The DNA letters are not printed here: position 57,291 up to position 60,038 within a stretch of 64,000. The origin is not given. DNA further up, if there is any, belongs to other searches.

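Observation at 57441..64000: GRE paralogs 2-4 are near-identical mosaics differing in short cassettes around the catalytic Cys loop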

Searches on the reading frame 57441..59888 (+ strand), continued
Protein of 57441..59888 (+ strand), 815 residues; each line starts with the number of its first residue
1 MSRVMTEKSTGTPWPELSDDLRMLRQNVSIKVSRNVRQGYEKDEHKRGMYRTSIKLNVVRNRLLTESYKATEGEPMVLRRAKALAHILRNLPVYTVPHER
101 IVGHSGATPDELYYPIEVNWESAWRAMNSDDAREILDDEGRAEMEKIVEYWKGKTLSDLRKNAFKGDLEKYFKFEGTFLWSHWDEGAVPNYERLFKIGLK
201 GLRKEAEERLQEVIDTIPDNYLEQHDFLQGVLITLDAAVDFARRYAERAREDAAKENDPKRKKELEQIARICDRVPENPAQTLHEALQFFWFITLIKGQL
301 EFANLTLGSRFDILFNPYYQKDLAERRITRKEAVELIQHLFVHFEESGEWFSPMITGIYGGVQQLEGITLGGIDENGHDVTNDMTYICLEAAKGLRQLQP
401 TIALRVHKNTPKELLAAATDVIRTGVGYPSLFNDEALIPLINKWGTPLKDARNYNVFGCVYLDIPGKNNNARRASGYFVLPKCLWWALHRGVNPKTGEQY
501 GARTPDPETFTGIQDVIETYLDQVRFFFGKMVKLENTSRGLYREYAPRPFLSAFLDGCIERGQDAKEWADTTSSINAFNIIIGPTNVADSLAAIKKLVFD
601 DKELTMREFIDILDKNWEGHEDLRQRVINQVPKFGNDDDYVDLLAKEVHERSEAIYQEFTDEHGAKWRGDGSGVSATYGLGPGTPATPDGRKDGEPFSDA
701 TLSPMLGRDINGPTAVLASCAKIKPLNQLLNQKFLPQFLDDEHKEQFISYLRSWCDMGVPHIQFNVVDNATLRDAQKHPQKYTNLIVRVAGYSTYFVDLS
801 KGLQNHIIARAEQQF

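Call 46: search_protein_families(library=ncbifam, proteins=[window:57441-59888:+, L023:14957-16588:+], max_evalue=0.00001)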
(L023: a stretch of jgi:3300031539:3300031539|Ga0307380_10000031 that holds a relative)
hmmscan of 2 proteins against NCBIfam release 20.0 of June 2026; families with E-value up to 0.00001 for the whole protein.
window:57441-59888:+ (815 aa): 12 families
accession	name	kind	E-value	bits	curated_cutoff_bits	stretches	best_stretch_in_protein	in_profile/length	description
TIGR01774.1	PFL2-3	subfamily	6.2e-167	557.2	678.2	1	44-814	8-785/786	formate C-acetyltransferase/glycerol dehydratase family glycyl radical enzyme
NF048011.1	SfplDhtHpsGDes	equivalog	2.3e-158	529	1000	1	51-814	35-820/821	(2S)-3-sulfopropanediol dehydratase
NF043068.1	glycl_HYPD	equivalog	5.3e-146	487.8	1100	1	51-815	13-784/784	trans-4-hydroxy-L-proline dehydratase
NF048009.1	SfplDhtHpfGKleb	equivalog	8.3e-139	464.1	1000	1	51-815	37-824/824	(2S)-3-sulfopropanediol dehydratase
TIGR04394.1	choline_CutC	equivalog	6.3e-129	431.8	1050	1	51-811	14-784/789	choline trimethylamine-lyase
NF007437.0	PRK09983.1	equivalog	5.8e-127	424.8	1109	1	46-815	9-765/765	formate C-acetyltransferase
NF033718.1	indole_decarb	equivalog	3.7e-115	386.1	1100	2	138-617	159-644/868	indoleacetate decarboxylase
NF033715.1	glycyl_HPDL_Lrg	equivalog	3.1e-76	256.9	1150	1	188-812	229-898/901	4-hydroxyphenylacetate decarboxylase large subunit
TIGR01255.1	pyr_form_ly_1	equivalog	1.7e-23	83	994.2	1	277-811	230-739/744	formate C-acetyltransferase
NF038360.1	rad_fix_GrcA3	exception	1.9e-14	53.5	158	1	744-811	6-73/78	autonomous glycyl radical cofactor GrcA3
NF008341.1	PRK11127.1-1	equivalog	1.7e-13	50.4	145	1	757-811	21-75/80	autonomous glycyl radical cofactor GrcA2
TIGR04365.1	spare_glycyl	equivalog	2.2e-08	34.4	170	1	758-811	68-121/126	autonomous glycyl radical cofactor GrcA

L023:14957-16588:+ (543 aa): 107 families (the best 25 are shown)
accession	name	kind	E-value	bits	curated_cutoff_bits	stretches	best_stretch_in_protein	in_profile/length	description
NF005220.0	PRK06710.1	equivalog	1.3e-155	518.7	1116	2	188-542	205-553/563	long-chain-fatty-acid--CoA ligase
NF004114.0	PRK05605.1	equivalog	4.9e-150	500.6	766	2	163-541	191-568/575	long-chain-fatty-acid--CoA ligase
NF005463.0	PRK07059.1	subfamily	9.7e-142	473.2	869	2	184-542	199-556/557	long-chain-fatty-acid--CoA ligase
NF004837.0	PRK06187.1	subfamily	3.6e-139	464.4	476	1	28-541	8-521/531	long-chain-fatty-acid--CoA ligase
NF006523.0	PRK08974.1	equivalog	6.9e-138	460.2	884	2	185-542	202-553/561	long-chain-fatty-acid--CoA ligase FadD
NF006181.0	PRK08314.1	subfamily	1e-131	440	705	1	8-542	4-554/563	long-chain-fatty-acid--CoA ligase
NF006442.0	PRK08751.1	equivalog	1.2e-129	433.2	1023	2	181-541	200-557/560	long-chain fatty acid--CoA ligase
NF006182.0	PRK08316.1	subfamily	1.3e-128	429.7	663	1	27-541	10-516/523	fatty acyl-CoA synthetase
NF004229.0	PRK05677.1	subfamily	1.1e-125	420.3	879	2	172-542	189-555/563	long-chain-fatty-acid--CoA ligase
NF009139.0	PRK12492.1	equivalog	3.7e-118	395.4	1018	2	182-540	200-560/562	long-chain-fatty-acid--CoA ligase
TIGR03205.1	pimA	equivalog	1e-106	357.5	705.6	1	10-539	3-541/541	dicarboxylate--CoA ligase PimA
NF005702.0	PRK07514.1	subfamily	1.1e-104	350.6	558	1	42-541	17-499/506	malonyl-CoA synthase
NF009233.0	PRK12583.1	subfamily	7.3e-104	348.1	832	1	22-541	12-549/558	fatty acid CoA ligase family protein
NF005801.1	PRK07656.1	equivalog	1.6e-102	343.7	657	1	30-539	3-500/500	FadD3 family acyl-CoA ligase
NF005307.0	PRK06839.1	equivalog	3.5e-98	329.4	748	1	34-541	8-492/496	o-succinylbenzoate--CoA ligase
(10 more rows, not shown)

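Call 56: predict_structure(alignment_id=A1)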
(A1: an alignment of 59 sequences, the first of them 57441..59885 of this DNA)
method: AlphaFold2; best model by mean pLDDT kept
length: 815 residues; sequences in the alignment: 59
mean_pLDDT: 85.3   pTM: 0.89
mean pLDDT of the five models: 85.3, 83.7, 82.7, 81.9, 81.9
residues with pLDDT >= 90: 434; 70-90: 262; 50-70: 87; < 50: 32
segments of 3 or more residues with pLDDT < 50: 1-21, 353-361
pLDDT, mean of each block of 10 residues (from residue 1): 29 42 62 57 65 85 97 96 98 90 89 86 78 82 94 91 87 68 71 96 98 97 98 99 98 96 96 98 98 91 75 96 97 93 79 46 64 94 95 76 90 92 72 94 92 83 78 74 93 88 95 98 95 87 91 93 87 81 92 98 96 95 94 95 97 95 87 60 77 80 85 92 90 80 85 91 84 90 74 71 77 64
secondary structure, 60 per line:
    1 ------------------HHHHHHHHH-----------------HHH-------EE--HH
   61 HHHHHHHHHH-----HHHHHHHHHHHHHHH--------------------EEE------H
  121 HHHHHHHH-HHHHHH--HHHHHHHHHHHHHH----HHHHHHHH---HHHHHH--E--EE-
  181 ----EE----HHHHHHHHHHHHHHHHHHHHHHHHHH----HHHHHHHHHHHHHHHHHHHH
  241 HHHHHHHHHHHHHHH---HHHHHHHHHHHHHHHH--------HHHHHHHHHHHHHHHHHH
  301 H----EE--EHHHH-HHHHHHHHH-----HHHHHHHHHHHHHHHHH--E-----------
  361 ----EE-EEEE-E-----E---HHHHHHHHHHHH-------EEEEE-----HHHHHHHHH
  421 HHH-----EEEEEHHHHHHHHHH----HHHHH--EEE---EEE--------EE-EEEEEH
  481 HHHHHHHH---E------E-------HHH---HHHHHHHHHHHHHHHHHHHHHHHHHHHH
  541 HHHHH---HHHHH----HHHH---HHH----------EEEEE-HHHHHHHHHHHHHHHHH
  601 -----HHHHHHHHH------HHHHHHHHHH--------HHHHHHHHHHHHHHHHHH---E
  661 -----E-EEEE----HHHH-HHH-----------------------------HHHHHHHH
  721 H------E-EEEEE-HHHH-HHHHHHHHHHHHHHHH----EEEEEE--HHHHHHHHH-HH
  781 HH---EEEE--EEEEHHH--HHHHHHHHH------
elements in order (helices of 4 or more, strands of 3 or more residues): H19-27 H59-70 H76-90 E111-113 H120-128 H130-135 H138-151 H156-163 H167-172 H191-216 H221-255 H259-274 H283-301 H311-314 H316-324 H330-346 E368-371 H383-394 E402-406 H412-423 E429-433 H434-443 H448-452 E455-457 E461-463 E475-479 H480-488 H513-545 H549-553 H558-561 E578-582 H584-600 H606-614 H621-630 H639-656 E668-671 H676-679 H713-721 E730-734 H736-739 H741-756 E761-766 H769-777 H779-782 E786-789 E792-795 H801-809
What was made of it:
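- The AF2 model (pLDDT 85) places these patches on loops and strands of the barrel (call 56).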

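Call 59: fold_search(model_id=the predicted structure, library=pdb)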
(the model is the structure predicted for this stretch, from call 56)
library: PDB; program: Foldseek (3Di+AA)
matches with E <= 10: 232; with E <= 0.001: 68
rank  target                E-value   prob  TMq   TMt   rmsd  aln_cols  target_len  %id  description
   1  5i2g_A                2.3e-53  1.00  0.88  0.90   4.2       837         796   34  1,2-propanediol Dehydration in Roseburia inulinivorans; Structural Basis for Substrate and Enantiomer Selectivity (released 2016-06-01)
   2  5i2g_B                2.6e-53  1.00  0.88  0.90   4.1       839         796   33  1,2-propanediol Dehydration in Roseburia inulinivorans; Structural Basis for Substrate and Enantiomer Selectivity (released 2016-06-01)
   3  5i2a_A                6.9e-53  1.00  0.87  0.85   5.0       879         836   32  1,2-propanediol Dehydration in Roseburia inulinivorans; Structural Basis for Substrate and Enantiomer Selectivity (released 2016-06-01)
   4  5i2a_B                2.9e-52  1.00  0.88  0.85   3.7       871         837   32  1,2-propanediol Dehydration in Roseburia inulinivorans; Structural Basis for Substrate and Enantiomer Selectivity (released 2016-06-01)
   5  9rco_A                5.9e-52  1.00  0.86  0.89   2.6       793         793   33  1,2-propanediol dehydratase with 0.1 % glycerol additive (released 2025-06-11)
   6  1r8w_A                1.2e-51  1.00  0.86  0.89   2.6       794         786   33  Native structure of the B12-independent glycerol dehydratase from clostridium butyricum (released 2004-06-01)
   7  4pkf_A                2.8e-51  1.00  0.89  0.84   3.1       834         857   30  Benzylsuccinate synthase alpha-beta-gamma complex (released 2014-07-02)
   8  9rcp_B                4.2e-51  1.00  0.86  0.89   2.6       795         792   33  1,2-propanediol dehydratase with 0.1 % 1,3-propanediol additive (released 2025-06-11)
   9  9rcp_C                5.3e-51  1.00  0.86  0.89   2.6       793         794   33  1,2-propanediol dehydratase with 0.1 % 1,3-propanediol additive (released 2025-06-11)
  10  4pkc_A                8.4e-51  1.00  0.87  0.84   3.3       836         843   30  Benzylsuccinate alpha-gamma complex (released 2014-07-02)
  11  5bwd_A                2.5e-50  1.00  0.88  0.84   3.2       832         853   30  Benzylsuccinate alpha-gamma bound to fumarate (released 2015-08-05)
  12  9rcq_A                5.2e-50  1.00  0.86  0.87   2.6       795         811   32  1,2-propanediol dehydratase with no ligand additives (released 2025-06-11)
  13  6vxc_A                7.9e-50  1.00  0.86  0.88   3.0       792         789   31  Crystal structure of hydroxyproline dehydratase (HypD) from Clostridioides difficile (released 2020-04-08)
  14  5a0u_A                1.1e-49  1.00  0.87  0.89   2.7       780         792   30  Structure of CutC choline lyase choline bound form from Klebsiella pneumoniae. (released 2015-07-29)
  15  9f3x_C                1.3e-49  1.00  0.87  0.89   2.6       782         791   30  CutC choline lyase in complex with cyclopropylcholine (released 2024-05-08)
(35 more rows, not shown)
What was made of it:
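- On Glycyl radical enzyme superfamily (PFL-like): Fold TM 0.86-0.90 to solved GREs (call 59).
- Closest known: X-succinate synthases. Same: The fold match is equally good (4PKF, TM 0.89) (call 59).
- The fold matches solved GREs at TM 0.86-0.89 (call 59).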

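Call 70: find_encoding_contigs(protein=P0088, flank=8000, max_places=2)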
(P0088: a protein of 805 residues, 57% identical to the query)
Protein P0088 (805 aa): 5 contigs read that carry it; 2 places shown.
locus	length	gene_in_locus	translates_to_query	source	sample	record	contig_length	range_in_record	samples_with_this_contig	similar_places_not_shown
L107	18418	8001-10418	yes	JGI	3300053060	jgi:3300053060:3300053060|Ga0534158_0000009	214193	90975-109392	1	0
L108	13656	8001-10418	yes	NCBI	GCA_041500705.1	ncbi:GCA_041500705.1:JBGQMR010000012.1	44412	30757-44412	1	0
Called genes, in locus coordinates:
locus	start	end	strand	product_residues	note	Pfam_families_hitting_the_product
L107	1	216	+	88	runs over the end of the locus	-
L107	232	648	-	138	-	PF00515:TPR_1 (faint), PF07719:TPR_2 (faint), PF13176:TPR_7 (faint)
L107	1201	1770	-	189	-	-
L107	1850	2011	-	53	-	-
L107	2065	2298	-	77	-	-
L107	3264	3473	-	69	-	PF03235:GmrSD_N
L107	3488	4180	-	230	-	-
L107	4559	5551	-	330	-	PF13529:Peptidase_C39_2 (faint), PF14399:BtrH_N, PF16169:DUF4872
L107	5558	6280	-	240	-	PF02525:Flavodoxin_2, PF03358:FMN_red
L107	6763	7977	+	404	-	PF00440:TetR_N, PF08359:TetR_C_4, PF17932:TetR_C_24 (weak), PF00440:TetR_N, PF08359:TetR_C_4 (weak)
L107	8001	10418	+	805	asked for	PF02901:PFL-like, PF01228:Gly_radical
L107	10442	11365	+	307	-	PF04055:Radical_SAM, PF13237:Fer4_10 (faint), PF14697:Fer4_21 (weak), PF12837:Fer4_6 (faint), PF12838:Fer4_7, PF00037:Fer4 (weak), PF13353:Fer4_12 (weak)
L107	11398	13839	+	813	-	PF02901:PFL-like, PF01228:Gly_radical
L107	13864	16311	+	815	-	PF02901:PFL-like, PF01228:Gly_radical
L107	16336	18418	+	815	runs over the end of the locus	PF02901:PFL-like, PF01228:Gly_radical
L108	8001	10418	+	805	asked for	PF02901:PFL-like, PF01228:Gly_radical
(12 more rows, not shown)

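Call 71: find_encoding_contigs(protein=P0082, flank=8000, max_places=2)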
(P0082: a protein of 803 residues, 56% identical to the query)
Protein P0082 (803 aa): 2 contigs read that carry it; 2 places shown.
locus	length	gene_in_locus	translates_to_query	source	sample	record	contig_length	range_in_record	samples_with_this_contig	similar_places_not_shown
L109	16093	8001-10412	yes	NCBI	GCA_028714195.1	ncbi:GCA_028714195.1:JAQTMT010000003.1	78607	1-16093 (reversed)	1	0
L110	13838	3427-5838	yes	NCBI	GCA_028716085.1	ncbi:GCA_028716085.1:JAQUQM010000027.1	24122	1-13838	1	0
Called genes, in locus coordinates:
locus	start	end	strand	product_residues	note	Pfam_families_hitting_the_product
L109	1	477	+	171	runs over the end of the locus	PF01871:AMMECR1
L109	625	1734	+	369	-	PF00091:Tubulin, PF21011:CetZ_C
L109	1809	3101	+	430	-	PF05496:RuvB_N, PF00158:Sigma54_activat (faint), PF13191:AAA_16 (faint), PF00004:AAA, PF07728:AAA_5 (weak), PF13173:AAA_14 (weak), PF16193:AAA_assoc_2, PF12002:MgsA_C, +1 more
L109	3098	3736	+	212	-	PF02129:Peptidase_S15, PF12146:Hydrolase_4, PF00561:Abhydrolase_1 (weak), PF12697:Abhydrolase_6 (faint), PF20408:Abhydrolase_11, PF01738:DLH, PF12740:PETase (weak), PF12695:Abhydrolase_5 (weak), +1 more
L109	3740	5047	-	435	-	-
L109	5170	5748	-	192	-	PF13207:AAA_17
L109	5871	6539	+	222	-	PF00881:Nitroreductase, PF14512:TM1586_NiRdase (faint)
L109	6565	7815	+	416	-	PF04389:Peptidase_M28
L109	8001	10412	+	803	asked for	PF02901:PFL-like, PF01228:Gly_radical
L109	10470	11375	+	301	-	PF04055:Radical_SAM, PF00037:Fer4 (weak), PF12797:Fer4_2 (faint), PF12837:Fer4_6 (faint), PF12838:Fer4_7, PF13237:Fer4_10 (weak), PF13353:Fer4_12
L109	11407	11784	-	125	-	-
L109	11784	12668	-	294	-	PF03358:FMN_red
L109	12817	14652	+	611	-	PF00009:GTP_EFTU, PF01926:MMR_HSR1 (faint), PF22042:EF-G_D2, PF03144:GTP_EFTU_D2, PF00679:EFG_C, PF21018:BipA_C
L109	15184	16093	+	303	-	PF00890:FAD_binding_2 (weak), PF00996:GDI (faint), PF01266:DAO (weak), PF07992:Pyr_redox_2 (faint), PF12831:FAD_oxidored (weak), PF13450:NAD_binding_8, PF01593:Amino_oxidase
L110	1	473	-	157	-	?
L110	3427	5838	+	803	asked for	PF02901:PFL-like, PF01228:Gly_radical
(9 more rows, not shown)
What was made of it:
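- Tried and rejected: The context of a stand-alone homologue (P0082) was uninformative about substrate (call 71).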
